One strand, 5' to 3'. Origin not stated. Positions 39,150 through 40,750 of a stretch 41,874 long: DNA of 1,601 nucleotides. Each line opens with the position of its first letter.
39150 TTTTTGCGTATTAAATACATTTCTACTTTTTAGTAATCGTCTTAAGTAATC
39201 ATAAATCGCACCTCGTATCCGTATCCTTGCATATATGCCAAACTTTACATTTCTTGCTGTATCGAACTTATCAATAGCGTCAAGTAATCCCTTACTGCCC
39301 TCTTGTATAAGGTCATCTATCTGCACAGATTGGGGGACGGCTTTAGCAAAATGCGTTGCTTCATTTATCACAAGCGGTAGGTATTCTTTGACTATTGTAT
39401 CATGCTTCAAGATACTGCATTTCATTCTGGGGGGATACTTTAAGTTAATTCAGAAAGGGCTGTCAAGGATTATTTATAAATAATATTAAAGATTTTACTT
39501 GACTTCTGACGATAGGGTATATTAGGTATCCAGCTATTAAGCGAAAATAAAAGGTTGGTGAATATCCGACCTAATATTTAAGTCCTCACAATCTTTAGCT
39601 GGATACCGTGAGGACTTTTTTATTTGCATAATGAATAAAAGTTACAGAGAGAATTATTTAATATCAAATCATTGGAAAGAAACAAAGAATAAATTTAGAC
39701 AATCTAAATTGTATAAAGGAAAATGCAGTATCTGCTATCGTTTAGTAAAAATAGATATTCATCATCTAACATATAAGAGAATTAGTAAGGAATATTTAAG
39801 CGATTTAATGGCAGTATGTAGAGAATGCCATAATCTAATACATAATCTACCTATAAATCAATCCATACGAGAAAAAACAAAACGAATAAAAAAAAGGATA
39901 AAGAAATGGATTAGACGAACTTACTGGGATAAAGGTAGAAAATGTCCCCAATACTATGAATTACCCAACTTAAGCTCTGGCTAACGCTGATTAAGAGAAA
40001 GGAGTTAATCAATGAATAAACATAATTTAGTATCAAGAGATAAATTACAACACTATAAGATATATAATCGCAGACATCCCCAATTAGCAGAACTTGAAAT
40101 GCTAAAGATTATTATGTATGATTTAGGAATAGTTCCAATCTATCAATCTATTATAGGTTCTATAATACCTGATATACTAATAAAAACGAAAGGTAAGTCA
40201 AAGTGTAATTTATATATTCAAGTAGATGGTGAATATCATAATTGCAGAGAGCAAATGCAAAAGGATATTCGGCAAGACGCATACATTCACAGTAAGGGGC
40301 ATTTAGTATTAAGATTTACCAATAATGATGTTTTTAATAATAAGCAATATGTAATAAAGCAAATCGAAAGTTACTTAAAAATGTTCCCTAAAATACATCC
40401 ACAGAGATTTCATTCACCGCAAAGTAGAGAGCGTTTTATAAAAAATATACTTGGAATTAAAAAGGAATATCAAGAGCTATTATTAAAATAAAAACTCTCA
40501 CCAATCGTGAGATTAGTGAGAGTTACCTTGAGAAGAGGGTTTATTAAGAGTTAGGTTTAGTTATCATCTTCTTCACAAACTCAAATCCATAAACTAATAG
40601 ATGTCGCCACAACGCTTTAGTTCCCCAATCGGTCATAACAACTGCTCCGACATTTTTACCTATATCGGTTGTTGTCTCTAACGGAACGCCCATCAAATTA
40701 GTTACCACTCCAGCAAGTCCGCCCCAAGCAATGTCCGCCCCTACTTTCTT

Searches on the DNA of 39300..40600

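Call 62: search_rna_families(source=window, start=39300, end=40600, threshold=evalue, max_evalue=5)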
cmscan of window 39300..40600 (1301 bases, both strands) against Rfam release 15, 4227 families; matches with E-value up to 5: 5.
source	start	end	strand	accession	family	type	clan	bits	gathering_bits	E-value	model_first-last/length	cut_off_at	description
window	39547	39629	+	RF00242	ctRNA_pT181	Gene; antisense;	-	24.6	56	1.5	1-94/94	no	ctRNA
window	40517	40583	-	RF01198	snoR69Y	Gene; snRNA; snoRNA; CD-box;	CL00051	20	45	1.4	1-99/99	no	Small nucleolar RNA snoR69Y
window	39415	39536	-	RF02510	PYLIS_3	Cis-reg;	-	15.6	38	2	1-100/100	no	Pyrrolysine insertion sequence mttB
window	40458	40521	-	RF02189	ST7-OT4_3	Gene; lncRNA;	-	15.1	50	0.82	239-302/302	no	ST7 overlapping transcript 4 conserved region 3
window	40327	40391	+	RF02849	Ysr197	Gene; sRNA;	-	12.8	167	2.5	1-254/254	no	Yersinia sRNA 197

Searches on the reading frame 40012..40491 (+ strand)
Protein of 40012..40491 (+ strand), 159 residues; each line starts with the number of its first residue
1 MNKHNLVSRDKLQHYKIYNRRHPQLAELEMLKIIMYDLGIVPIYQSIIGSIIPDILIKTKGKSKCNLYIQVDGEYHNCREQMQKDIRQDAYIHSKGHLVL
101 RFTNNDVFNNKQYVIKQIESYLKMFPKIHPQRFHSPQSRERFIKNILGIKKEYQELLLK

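Call 11: search_protein_families(library=phrogs, proteins=[window:40012-40491:+])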
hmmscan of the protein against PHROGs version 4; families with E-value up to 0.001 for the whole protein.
window:40012-40491:+ (159 aa): 0 families

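Call 12: search_protein_families(library=pfam, proteins=[window:40012-40491:+], max_evalue=0.01)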
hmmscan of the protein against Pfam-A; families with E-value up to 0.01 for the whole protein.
window:40012-40491:+ (159 aa): 2 families
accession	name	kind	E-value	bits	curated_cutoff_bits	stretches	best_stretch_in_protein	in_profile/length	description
PF04480.18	DUF559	-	5.2e-10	39.6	20.6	1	64-122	52-108/109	Protein of unknown function (DUF559)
PF18741.7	MTES_1575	-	7.8e-06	26.3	38.2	1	48-120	22-94/96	REase_MTES_1575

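Call 38: find_encoding_contigs(protein=window:40012-40491:+, flank=5000, max_places=10)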
Protein window:40012-40491:+ (159 aa): 24 contigs read that carry it; 5 places shown.
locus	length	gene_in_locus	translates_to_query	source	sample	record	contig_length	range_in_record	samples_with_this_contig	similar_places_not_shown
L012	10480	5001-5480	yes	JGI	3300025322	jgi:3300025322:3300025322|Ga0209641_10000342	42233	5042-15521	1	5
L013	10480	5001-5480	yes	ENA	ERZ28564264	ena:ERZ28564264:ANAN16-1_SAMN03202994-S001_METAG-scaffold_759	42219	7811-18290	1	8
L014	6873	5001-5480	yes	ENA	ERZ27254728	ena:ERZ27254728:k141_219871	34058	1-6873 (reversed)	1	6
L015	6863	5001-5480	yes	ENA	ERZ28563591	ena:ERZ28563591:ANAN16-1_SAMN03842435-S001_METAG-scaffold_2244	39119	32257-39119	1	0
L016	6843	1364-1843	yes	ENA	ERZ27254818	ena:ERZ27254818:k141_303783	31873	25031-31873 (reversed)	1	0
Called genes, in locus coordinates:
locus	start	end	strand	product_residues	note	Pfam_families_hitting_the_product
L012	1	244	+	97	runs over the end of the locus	-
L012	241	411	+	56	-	-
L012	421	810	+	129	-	-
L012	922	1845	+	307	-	PF01145:Band_7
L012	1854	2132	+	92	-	-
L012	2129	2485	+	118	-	-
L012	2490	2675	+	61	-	-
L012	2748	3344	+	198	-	PF01844:HNH (weak)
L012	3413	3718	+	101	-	-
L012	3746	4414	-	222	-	PF04542:Sigma70_r2, PF04545:Sigma70_r4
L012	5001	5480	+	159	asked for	PF18741:MTES_1575 (weak), PF04480:DUF559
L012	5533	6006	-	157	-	-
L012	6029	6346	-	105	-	-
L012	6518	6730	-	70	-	-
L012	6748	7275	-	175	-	-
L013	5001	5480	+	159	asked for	PF18741:MTES_1575 (weak), PF04480:DUF559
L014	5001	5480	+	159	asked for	PF18741:MTES_1575 (weak), PF04480:DUF559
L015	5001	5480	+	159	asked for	PF18741:MTES_1575 (weak), PF04480:DUF559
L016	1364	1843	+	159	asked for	PF18741:MTES_1575 (weak), PF04480:DUF559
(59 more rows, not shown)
